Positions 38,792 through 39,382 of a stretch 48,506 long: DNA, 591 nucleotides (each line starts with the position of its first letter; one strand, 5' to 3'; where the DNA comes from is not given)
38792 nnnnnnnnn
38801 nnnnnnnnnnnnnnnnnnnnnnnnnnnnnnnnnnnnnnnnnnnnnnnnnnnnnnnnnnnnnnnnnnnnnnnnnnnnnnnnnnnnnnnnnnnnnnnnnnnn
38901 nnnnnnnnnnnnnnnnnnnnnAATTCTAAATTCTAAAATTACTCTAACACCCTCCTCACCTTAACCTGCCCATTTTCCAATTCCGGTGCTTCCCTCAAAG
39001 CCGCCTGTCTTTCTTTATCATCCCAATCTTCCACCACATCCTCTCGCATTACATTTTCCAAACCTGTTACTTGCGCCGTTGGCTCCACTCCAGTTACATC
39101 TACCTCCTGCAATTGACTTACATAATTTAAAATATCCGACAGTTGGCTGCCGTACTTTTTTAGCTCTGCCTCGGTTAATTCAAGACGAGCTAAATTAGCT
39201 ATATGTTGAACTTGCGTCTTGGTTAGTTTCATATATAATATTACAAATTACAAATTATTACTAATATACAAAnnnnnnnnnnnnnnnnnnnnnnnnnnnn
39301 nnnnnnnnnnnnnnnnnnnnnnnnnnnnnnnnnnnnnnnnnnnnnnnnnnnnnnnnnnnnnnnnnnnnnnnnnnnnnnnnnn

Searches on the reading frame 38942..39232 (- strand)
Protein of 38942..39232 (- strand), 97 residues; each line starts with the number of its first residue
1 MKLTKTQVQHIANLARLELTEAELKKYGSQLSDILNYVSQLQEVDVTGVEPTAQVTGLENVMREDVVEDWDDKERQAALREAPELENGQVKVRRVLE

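Call 34: search_protein_families(library=pfam, proteins=[window:38942-39232:-], max_evalue=0.00001)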
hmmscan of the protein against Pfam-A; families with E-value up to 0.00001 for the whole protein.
window:38942-39232:- (97 aa): 1 family
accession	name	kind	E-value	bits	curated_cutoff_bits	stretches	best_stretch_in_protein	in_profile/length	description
PF02686.20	GatC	-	1.4e-22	80.1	23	1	19-92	1-66/66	Glu-tRNAGln amidotransferase C subunit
